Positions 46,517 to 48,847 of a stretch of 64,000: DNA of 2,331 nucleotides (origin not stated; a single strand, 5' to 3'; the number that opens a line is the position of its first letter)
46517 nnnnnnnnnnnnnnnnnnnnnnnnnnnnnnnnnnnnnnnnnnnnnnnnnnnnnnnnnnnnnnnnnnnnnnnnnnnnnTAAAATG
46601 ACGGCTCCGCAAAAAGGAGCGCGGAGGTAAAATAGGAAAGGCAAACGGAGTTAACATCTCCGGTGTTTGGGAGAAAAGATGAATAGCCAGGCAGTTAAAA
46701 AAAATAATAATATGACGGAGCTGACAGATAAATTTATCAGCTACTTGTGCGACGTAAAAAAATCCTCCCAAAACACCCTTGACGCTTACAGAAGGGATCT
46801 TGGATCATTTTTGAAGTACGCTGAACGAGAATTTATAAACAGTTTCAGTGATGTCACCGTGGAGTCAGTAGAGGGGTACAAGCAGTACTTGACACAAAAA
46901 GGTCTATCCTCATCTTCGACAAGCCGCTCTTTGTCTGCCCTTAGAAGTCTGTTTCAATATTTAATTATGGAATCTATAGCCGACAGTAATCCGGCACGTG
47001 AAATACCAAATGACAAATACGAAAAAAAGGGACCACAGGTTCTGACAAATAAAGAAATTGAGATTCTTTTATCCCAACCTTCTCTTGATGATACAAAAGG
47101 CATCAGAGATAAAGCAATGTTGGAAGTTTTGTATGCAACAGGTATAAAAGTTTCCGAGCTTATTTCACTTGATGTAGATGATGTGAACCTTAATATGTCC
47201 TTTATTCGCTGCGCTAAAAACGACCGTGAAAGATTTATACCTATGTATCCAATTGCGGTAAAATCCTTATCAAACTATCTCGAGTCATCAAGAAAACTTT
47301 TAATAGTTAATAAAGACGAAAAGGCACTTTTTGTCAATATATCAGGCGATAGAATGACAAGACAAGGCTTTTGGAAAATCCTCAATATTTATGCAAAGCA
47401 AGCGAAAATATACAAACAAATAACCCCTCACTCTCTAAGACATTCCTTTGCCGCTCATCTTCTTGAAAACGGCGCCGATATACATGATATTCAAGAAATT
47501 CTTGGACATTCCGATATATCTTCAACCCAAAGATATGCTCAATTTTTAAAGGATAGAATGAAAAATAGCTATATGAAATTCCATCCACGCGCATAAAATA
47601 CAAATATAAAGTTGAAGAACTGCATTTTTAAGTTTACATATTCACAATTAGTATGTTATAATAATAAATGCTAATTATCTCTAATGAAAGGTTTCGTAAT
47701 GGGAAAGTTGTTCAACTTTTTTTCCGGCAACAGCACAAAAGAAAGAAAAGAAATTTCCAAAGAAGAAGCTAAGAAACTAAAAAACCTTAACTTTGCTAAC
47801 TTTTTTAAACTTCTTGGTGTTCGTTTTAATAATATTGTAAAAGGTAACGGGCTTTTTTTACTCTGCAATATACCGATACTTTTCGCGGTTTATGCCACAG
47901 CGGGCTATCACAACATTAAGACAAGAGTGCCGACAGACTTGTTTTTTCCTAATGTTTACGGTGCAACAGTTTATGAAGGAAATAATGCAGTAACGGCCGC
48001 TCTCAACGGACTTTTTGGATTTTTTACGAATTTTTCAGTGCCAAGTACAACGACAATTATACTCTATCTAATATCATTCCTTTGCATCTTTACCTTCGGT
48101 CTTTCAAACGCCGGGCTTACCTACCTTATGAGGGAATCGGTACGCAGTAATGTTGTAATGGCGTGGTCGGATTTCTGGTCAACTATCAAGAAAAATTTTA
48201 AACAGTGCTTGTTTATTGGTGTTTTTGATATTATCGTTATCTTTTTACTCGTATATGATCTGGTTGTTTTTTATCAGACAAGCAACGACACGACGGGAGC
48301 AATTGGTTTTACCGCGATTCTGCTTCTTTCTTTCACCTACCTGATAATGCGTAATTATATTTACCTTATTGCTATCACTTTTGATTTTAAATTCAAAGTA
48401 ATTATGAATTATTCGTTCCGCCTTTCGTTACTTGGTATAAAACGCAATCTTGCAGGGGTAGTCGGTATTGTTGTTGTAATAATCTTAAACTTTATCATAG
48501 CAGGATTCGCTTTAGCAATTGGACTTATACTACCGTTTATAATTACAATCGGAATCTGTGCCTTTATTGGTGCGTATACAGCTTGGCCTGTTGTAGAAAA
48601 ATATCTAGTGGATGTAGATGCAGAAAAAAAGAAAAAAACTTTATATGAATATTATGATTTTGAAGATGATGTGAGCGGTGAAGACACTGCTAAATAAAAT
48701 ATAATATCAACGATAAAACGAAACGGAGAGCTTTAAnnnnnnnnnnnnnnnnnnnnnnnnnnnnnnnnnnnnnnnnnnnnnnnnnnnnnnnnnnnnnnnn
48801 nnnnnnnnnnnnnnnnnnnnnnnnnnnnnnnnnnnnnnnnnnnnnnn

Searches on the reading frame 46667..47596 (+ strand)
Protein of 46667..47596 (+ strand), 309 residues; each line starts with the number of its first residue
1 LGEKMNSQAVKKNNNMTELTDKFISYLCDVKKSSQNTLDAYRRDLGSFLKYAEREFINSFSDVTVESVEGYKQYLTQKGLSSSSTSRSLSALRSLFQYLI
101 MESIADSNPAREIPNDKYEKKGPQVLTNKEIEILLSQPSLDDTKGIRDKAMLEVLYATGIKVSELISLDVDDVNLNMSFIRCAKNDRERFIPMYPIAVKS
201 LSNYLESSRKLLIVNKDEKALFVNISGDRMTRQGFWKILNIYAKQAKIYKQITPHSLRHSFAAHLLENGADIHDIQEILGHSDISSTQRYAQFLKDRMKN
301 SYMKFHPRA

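Call 37: search_protein_families(library=pfam, proteins=[window:46667-47596:+], max_evalue=0.001)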
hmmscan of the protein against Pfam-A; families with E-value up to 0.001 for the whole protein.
window:46667-47596:+ (309 aa): 4 families
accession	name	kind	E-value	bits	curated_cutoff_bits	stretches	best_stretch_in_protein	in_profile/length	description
PF00589.27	Phage_integrase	-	2.2e-44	151.7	27.1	1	125-293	2-168/172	Phage integrase family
PF02899.23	Phage_int_SAM_1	-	4.4e-18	65.8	22.3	1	21-102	2-82/83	Phage integrase, N-terminal SAM-like domain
PF13102.12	Phage_int_SAM_5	-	8.3e-10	39.4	22.3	1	26-110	8-93/98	Phage integrase SAM-like domain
PF13495.12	Phage_int_SAM_4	-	2.9e-07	31.2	27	1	20-103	2-82/85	Phage integrase, N-terminal SAM-like domain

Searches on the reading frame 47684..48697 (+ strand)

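Call 37: search_protein_families(library=pfam, proteins=[window:47684-48697:+], max_evalue=0.001)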
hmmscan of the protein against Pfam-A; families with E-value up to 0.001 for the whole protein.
window:47684-48697:+ (337 aa): 1 family
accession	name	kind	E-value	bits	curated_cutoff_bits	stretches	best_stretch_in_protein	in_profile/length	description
PF04854.19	DUF624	-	3.9e-10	40.2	24.2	1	105-193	2-77/77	Protein of unknown function, DUF624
